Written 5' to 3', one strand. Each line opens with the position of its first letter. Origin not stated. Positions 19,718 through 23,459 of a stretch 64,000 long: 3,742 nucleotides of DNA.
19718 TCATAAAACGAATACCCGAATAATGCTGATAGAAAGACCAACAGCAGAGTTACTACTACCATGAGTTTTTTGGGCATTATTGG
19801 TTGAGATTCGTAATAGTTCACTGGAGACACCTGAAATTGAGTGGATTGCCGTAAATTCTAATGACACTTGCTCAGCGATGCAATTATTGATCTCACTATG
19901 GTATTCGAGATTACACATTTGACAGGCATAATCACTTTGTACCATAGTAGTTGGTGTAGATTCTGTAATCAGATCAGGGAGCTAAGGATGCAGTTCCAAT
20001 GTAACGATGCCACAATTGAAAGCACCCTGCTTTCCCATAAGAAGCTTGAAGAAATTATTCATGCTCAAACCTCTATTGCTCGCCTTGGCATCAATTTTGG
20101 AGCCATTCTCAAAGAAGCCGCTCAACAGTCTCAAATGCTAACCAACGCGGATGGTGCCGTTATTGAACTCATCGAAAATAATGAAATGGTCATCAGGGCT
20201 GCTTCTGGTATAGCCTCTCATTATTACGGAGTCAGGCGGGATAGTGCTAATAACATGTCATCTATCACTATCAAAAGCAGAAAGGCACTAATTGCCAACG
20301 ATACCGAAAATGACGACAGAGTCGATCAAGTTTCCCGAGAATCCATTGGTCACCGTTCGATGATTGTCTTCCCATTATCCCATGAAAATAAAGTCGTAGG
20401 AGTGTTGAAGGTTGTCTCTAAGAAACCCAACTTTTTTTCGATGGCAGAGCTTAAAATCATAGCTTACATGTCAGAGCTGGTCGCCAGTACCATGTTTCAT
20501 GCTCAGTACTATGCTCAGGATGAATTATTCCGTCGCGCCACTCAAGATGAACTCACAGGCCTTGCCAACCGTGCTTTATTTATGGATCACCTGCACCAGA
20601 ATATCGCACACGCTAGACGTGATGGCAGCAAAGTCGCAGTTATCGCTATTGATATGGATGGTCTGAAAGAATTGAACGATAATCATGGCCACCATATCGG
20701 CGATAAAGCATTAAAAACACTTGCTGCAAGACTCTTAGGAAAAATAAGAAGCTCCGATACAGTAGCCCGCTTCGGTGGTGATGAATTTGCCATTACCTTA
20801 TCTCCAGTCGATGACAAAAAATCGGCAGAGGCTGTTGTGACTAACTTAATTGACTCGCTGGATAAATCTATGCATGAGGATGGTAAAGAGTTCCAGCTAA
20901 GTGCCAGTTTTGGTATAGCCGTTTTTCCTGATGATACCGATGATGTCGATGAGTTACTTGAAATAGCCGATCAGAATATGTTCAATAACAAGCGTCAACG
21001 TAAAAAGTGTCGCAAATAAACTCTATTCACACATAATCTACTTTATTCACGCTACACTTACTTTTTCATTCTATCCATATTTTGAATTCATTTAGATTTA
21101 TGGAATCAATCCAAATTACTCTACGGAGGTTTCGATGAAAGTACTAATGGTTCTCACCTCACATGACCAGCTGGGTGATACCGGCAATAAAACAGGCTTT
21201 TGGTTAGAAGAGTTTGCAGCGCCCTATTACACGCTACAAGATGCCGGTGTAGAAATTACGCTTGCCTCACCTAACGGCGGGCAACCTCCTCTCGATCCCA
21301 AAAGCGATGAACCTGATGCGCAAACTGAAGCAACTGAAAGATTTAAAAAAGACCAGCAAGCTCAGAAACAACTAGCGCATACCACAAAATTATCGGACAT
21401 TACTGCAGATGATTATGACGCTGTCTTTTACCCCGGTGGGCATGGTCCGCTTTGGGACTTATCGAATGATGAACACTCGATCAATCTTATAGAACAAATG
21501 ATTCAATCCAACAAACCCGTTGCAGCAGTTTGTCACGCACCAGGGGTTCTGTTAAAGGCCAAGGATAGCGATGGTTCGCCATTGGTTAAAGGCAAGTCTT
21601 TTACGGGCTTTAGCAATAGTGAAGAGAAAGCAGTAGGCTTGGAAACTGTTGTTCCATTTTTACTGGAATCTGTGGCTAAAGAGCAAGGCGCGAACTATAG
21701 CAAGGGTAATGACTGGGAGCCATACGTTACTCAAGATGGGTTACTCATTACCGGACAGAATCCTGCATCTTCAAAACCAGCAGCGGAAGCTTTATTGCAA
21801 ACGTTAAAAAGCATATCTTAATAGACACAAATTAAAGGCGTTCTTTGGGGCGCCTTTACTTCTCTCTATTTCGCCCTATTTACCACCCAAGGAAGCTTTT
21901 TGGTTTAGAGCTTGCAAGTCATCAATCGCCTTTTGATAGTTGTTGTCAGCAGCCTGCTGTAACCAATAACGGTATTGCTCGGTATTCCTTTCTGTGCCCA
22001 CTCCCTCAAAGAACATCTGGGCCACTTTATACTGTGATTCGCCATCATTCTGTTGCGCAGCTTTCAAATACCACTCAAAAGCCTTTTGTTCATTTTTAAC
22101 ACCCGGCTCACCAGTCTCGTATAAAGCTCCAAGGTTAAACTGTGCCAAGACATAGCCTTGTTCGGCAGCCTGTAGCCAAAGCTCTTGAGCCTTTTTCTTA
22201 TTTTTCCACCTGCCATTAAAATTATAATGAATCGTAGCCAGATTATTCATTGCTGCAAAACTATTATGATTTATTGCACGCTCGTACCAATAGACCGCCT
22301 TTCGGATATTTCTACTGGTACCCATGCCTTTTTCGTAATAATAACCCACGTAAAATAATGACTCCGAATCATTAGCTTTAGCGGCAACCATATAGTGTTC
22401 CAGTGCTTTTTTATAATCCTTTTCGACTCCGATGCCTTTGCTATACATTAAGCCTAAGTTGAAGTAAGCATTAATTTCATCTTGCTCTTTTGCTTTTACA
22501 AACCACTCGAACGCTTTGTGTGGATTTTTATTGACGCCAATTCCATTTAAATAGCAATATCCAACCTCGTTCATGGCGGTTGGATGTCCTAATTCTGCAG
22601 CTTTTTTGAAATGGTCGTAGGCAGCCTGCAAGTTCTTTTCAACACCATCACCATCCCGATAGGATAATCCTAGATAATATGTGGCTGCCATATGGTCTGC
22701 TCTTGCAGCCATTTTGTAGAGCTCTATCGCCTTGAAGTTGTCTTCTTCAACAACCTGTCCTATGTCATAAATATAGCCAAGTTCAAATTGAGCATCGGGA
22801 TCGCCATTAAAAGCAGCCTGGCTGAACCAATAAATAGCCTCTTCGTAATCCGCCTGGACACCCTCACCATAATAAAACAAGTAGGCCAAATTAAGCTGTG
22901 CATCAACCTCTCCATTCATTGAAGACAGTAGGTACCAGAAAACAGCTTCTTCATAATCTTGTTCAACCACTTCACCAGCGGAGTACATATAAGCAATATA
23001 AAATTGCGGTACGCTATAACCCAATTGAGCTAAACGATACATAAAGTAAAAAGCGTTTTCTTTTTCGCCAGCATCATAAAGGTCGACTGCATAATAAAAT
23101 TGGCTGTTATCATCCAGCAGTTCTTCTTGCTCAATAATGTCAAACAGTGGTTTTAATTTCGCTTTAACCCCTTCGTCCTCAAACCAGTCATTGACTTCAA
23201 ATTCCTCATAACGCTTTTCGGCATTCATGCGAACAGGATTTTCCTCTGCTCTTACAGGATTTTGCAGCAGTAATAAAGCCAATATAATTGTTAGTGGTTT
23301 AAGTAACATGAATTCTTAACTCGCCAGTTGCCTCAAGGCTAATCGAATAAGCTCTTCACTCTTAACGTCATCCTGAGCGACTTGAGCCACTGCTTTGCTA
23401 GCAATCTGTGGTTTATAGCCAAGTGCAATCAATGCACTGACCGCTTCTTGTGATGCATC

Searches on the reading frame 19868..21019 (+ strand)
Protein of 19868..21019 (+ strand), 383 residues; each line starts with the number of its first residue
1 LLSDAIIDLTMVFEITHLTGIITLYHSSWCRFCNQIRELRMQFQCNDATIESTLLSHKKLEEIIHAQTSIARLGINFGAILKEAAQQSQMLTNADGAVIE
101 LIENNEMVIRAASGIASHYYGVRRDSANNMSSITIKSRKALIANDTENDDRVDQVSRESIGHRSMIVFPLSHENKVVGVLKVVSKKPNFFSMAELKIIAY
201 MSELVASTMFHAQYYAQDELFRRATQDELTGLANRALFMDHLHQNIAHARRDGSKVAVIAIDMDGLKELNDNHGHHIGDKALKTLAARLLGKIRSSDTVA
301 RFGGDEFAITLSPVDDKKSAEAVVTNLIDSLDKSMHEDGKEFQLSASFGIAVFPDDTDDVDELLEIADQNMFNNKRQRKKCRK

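Call 44: search_protein_families(library=ncbifam, proteins=[window:19868-21019:+], max_evalue=1e-10)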
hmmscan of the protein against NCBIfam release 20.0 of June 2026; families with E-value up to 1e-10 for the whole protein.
window:19868-21019:+ (383 aa): 20 families
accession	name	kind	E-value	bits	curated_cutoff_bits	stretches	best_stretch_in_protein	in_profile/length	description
NF007423.1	PRK09966.1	equivalog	4.7e-47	160.7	325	1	217-375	232-390/390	diguanylate cyclase DgcN/YfiN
TIGR00254.1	GGDEF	domain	5.9e-38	130.2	37.4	1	222-379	3-161/168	diguanylate cyclase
NF045675.1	PhdiestaseDibA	equivalog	1.3e-36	126.1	980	1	215-380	194-359/623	phosphodiesterase DibA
NF038266.1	diguan_SiaD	equivalog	1.8e-35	122.5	290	1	218-377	88-247/252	biofilm regulation diguanylate cyclase SiaD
NF051473.1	DigCycDgcsShew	equivalog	4.6e-35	121.4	400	1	191-381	104-287/291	diguanylate cyclase DgcS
NF040885.1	diguan_DgcJ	equivalog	2.9e-32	112.1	500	1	190-380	305-491/493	diguanylate cyclase DgcJ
NF007135.0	PRK09581.1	equivalog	1.6e-31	109.6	474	1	222-379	290-449/457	PleD family two-component system response regulator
NF007298.0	PRK09776.1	equivalog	1.5e-30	105.9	1135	1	217-376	677-836/1111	diguanylate cyclase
NF053781.1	cdiGMPphdstlr2612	equivalog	3.8e-30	104.3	1600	1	214-380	830-997/1268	Tlr1612 family c-di-GMP phosphodiesterase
NF007380.0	PRK09894.1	equivalog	4.5e-30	105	256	1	201-377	106-279/296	diguanylate cyclase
NF047654.1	DiguCycDgcRLepto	equivalog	1.7e-28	99.4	500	1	216-378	125-289/295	diguanylate cyclase DgcR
NF007474.0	PRK10060.1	equivalog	5e-27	94.4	782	1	213-379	226-389/663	cyclic di-GMP phosphodiesterase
NF041606.1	dguan_cyc_DgcA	equivalog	1.4e-25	89.9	370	1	150-377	108-331/340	diguanylate cyclase DgcA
NF011955.1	PRK15426.1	equivalog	9.4e-22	76.9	408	1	200-377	374-553/564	cellulose biosynthesis regulator diguanylate cyclase DgcQ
NF007599.0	PRK10245.1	equivalog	9.9e-22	76.9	402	1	223-377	209-362/371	diguanylate cyclase AdrA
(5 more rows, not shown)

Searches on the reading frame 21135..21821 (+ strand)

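Call 44: search_protein_families(library=ncbifam, proteins=[window:21135-21821:+], max_evalue=1e-10)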
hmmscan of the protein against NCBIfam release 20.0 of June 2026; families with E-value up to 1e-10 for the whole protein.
window:21135-21821:+ (228 aa): 3 families
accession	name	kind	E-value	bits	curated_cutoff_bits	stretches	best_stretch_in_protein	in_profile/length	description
NF003168.0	PRK04155.1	equivalog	2.2e-17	63.1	365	1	8-223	64-284/287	glyoxalase III HchA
TIGR01382.1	PfpI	subfamily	2.3e-17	63.1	139.05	1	21-143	9-111/169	DJ-1/PfpI/YhbO family deglycase/protease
TIGR01383.1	not_thiJ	equivalog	8e-11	42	131.25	0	81-168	51-133/180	DJ-1 family glyoxalase III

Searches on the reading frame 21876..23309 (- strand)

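Call 44: search_protein_families(library=ncbifam, proteins=[window:21876-23309:-], max_evalue=1e-10)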
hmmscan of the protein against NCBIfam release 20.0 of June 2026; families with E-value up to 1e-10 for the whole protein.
window:21876-23309:- (477 aa): 4 families
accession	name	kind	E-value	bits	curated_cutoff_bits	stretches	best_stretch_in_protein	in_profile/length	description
NF033786.1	phenyl_MerG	equivalog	1.1e-31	110.5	350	0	243-317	65-132/217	phenylmercury resistance protein MerG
NF038194.1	AlgK_TPR_lipo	equivalog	1.1e-26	93.5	700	0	234-360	289-414/448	alginate biosynthesis TPR repeat lipoprotein AlgK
NF047621.1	FlgprotMotXVib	equivalog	1.7e-20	73.4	330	0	84-162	93-171/211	flagellar protein MotX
NF045484.1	TransRegExoR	equivalog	9.6e-15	54.5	450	0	193-251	61-119/267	exopolysaccharide production regulator ExoR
